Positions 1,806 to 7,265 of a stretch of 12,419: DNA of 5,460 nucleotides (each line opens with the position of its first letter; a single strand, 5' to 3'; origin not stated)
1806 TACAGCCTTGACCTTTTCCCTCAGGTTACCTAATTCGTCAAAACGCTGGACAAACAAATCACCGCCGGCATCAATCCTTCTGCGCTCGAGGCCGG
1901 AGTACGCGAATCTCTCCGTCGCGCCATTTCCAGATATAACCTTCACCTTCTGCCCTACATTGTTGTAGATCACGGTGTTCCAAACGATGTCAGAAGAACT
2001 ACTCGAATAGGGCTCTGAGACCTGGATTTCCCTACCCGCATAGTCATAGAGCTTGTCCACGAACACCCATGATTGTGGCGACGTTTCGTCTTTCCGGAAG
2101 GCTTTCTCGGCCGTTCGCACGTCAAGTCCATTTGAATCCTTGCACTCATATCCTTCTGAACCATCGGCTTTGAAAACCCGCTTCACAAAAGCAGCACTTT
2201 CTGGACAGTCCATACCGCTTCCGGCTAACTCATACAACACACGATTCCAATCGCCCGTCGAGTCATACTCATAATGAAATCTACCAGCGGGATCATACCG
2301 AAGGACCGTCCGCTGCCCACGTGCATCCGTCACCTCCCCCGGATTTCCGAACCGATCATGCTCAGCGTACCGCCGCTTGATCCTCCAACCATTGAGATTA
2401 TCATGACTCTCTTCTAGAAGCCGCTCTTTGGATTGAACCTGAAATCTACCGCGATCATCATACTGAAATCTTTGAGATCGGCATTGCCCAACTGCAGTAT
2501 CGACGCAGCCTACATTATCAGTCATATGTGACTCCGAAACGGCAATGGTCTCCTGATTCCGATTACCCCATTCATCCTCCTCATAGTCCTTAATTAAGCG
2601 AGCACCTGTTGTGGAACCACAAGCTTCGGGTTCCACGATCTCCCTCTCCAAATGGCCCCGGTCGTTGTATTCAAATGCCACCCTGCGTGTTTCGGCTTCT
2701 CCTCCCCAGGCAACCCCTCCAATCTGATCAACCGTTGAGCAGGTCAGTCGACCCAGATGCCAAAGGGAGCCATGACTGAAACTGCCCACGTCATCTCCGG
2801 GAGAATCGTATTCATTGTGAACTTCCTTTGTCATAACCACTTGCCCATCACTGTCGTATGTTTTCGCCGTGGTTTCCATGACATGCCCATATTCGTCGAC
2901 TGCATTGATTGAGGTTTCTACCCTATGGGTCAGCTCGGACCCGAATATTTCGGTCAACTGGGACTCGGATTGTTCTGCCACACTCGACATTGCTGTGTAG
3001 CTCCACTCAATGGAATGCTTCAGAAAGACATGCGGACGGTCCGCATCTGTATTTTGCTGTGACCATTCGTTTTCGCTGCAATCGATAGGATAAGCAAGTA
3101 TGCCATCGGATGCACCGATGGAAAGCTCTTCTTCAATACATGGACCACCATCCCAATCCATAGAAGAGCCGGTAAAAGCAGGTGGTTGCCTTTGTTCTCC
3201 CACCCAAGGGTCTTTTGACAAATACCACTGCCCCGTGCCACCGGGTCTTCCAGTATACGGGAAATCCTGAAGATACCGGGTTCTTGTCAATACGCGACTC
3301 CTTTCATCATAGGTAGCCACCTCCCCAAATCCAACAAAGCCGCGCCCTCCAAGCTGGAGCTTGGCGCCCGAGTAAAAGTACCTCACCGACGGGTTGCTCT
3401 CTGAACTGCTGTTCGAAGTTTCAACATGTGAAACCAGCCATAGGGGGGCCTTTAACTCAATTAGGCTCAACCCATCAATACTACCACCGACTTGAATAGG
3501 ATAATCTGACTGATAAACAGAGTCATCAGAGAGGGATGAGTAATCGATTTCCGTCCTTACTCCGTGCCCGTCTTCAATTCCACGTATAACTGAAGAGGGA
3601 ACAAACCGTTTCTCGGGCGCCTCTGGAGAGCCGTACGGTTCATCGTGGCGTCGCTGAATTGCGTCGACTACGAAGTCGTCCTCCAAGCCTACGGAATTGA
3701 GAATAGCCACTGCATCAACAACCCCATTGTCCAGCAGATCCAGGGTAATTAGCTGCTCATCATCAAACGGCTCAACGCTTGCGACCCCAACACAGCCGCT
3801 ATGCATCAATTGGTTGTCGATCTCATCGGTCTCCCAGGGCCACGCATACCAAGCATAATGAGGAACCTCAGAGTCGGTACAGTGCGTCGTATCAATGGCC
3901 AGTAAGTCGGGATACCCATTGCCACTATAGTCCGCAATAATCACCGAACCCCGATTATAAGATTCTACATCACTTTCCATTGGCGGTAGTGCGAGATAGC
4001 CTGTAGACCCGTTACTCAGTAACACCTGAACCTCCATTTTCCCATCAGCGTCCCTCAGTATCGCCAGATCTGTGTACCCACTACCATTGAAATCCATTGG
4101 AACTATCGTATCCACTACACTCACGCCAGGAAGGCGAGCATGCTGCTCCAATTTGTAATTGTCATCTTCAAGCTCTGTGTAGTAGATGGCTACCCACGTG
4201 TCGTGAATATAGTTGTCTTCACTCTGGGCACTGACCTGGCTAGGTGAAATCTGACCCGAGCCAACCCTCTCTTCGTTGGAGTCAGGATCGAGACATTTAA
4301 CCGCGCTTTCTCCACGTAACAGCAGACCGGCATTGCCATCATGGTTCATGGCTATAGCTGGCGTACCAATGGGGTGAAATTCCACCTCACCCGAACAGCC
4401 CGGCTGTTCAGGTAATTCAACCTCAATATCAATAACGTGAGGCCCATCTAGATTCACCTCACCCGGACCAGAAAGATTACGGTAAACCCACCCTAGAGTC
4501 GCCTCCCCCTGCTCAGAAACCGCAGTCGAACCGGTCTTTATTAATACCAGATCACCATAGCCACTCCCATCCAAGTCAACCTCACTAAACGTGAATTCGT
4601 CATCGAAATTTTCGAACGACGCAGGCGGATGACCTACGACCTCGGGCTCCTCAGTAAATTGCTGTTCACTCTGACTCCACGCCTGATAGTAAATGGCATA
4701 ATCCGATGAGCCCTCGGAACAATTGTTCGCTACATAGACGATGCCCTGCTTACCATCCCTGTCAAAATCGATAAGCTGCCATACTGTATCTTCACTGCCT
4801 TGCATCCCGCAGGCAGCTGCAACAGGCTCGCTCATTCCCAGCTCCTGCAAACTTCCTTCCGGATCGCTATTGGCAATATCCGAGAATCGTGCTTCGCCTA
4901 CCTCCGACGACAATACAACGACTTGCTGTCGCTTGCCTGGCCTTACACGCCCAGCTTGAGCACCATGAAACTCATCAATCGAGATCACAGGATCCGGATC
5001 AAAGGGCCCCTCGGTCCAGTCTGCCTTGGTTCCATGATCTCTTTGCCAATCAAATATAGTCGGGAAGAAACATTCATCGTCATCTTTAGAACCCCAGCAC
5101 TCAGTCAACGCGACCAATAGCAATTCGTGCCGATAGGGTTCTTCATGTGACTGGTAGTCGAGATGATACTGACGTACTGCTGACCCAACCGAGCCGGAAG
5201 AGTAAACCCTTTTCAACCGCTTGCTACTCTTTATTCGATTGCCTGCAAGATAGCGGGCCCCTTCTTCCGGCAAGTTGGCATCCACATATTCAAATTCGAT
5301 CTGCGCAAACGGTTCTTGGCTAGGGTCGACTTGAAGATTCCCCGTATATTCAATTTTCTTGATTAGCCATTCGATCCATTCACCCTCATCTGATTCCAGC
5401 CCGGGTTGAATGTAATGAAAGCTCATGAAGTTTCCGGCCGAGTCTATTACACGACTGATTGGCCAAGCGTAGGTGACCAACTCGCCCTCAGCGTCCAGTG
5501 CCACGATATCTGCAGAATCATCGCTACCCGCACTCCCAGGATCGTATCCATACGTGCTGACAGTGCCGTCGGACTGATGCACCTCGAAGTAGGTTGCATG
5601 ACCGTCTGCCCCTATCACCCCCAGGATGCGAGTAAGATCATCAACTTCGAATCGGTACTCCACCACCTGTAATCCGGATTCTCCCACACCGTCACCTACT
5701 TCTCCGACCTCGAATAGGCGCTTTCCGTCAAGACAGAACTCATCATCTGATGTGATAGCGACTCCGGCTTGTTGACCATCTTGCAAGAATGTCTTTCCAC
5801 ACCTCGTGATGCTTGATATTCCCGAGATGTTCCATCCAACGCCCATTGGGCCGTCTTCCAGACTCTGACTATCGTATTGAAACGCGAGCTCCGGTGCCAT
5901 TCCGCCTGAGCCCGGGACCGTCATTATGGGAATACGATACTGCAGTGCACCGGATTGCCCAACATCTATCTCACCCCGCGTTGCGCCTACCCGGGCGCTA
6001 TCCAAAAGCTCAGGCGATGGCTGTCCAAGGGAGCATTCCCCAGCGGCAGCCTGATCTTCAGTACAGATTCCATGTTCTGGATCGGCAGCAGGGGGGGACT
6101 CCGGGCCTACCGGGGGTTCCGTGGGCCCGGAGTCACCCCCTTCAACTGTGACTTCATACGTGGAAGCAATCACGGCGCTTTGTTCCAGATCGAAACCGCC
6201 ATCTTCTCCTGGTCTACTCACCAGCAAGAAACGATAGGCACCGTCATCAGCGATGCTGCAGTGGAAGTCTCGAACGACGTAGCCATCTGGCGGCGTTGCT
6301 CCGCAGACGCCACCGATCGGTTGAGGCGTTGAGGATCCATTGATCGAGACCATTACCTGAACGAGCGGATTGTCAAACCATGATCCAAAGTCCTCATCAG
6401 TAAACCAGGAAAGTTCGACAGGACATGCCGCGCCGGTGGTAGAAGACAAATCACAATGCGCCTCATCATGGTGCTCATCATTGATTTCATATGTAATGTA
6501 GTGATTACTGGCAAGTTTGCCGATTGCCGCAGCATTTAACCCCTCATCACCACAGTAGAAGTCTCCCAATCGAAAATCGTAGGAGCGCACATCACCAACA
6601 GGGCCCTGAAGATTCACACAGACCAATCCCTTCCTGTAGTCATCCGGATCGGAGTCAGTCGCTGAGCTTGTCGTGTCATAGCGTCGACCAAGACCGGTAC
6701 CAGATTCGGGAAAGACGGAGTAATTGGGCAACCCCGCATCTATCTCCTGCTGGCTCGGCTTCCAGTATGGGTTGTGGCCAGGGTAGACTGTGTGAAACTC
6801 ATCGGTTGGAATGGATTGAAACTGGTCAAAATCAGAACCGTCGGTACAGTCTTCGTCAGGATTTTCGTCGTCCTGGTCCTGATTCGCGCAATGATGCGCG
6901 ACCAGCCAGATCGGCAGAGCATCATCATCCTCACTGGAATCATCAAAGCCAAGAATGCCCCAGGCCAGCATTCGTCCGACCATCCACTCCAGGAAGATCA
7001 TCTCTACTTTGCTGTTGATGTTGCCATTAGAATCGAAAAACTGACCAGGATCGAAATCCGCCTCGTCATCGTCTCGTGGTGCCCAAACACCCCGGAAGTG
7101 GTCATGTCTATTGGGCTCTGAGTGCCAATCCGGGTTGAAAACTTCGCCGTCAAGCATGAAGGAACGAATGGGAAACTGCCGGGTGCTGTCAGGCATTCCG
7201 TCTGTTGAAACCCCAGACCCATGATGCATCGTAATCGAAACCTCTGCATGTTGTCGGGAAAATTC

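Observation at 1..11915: A gene of at least 3,971 codons is invisible in the ORF track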

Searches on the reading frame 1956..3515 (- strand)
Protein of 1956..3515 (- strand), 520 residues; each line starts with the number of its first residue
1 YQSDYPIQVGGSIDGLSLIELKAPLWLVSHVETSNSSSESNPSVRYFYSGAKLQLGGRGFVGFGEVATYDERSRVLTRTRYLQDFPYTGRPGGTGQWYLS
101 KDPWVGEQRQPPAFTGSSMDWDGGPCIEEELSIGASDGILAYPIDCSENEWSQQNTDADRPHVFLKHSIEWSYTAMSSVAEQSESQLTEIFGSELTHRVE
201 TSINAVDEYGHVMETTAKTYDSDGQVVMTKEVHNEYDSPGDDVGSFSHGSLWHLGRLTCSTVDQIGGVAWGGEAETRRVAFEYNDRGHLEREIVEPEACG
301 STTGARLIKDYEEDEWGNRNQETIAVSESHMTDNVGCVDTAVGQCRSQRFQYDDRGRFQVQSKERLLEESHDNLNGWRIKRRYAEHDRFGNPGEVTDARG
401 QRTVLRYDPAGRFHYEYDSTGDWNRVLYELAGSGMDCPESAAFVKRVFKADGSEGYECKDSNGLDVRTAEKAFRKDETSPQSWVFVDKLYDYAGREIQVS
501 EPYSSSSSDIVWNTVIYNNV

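Call 8: search_protein_families(library=pfam, proteins=[window:1956-3515:-], max_evalue=1)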
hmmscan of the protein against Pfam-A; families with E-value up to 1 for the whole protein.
window:1956-3515:- (520 aa): 1 family
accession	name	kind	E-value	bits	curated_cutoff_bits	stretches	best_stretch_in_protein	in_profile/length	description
PF05593.20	RHS_repeat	-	6.9e-06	26.8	22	1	387-412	2-27/38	RHS Repeat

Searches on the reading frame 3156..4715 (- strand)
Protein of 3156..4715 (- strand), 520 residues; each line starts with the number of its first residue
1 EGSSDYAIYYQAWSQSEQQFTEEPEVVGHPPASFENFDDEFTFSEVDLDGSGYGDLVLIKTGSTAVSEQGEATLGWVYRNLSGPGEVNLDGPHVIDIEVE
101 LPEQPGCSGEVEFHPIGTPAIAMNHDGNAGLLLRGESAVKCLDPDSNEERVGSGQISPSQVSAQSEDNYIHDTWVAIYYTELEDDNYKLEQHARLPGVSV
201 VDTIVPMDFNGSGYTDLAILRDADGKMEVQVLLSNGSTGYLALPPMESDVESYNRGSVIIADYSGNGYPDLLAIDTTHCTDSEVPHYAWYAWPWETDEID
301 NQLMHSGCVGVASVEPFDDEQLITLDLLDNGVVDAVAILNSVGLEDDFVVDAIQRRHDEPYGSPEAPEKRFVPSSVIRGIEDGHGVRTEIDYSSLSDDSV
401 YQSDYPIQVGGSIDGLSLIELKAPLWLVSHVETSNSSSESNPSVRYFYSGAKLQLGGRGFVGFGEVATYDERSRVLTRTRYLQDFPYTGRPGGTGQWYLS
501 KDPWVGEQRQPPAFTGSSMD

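Call 8: search_protein_families(library=pfam, proteins=[window:3156-4715:-], max_evalue=1)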
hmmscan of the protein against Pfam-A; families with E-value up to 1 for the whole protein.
window:3156-4715:- (520 aa): 3 families
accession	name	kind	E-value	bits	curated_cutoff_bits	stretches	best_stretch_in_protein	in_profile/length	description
PF13517.12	FG-GAP_3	-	3.5e-08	34.4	26.9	1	208-272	1-60/61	FG-GAP-like repeat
PF12256.14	TcdB_toxin_midN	-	7e-05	22.6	24.8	1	369-483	64-175/181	Insecticide toxin TcdB middle/N-terminal region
PF01839.29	FG-GAP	-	0.012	15.9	22.1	0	257-273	4-20/37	FG-GAP repeat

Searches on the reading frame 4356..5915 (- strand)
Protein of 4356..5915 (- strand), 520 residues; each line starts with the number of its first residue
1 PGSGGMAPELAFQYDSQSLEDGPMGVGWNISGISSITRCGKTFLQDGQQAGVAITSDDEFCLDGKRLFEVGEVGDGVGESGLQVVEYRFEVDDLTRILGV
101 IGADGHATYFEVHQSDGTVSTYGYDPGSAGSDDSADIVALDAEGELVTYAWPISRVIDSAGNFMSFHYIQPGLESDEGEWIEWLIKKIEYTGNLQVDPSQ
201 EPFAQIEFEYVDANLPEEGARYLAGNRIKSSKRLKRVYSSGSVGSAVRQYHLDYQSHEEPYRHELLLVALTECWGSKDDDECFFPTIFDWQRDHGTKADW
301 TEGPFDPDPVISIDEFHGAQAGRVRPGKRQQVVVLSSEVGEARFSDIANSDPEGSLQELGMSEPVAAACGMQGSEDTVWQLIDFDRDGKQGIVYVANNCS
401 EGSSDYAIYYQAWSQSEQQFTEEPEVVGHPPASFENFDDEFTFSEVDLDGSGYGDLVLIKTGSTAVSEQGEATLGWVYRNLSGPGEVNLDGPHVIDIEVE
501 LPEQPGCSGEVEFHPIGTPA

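Call 8: search_protein_families(library=pfam, proteins=[window:4356-5915:-], max_evalue=1)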
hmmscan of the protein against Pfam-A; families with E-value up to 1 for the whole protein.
window:4356-5915:- (520 aa): 3 families
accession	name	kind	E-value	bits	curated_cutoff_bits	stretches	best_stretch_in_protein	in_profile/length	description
PF03534.18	SpvB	-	1.5e-10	41.2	22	1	2-170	18-179/287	Salmonella virulence plasmid 65kDa B protein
PF00036.39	EF-hand_1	-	0.07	13.1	25.4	0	442-453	5-16/29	EF hand domain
PF13517.12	FG-GAP_3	-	0.35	11.9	26.9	0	383-457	1-60/61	FG-GAP-like repeat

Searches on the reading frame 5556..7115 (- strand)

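Call 8: search_protein_families(library=pfam, proteins=[window:5556-7115:-], max_evalue=1)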
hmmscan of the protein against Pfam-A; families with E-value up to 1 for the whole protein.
window:5556-7115:- (520 aa): 1 family
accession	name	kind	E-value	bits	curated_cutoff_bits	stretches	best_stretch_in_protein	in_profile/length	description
PF03534.18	SpvB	-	1.8e-08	34.4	22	1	386-459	2-73/287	Salmonella virulence plasmid 65kDa B protein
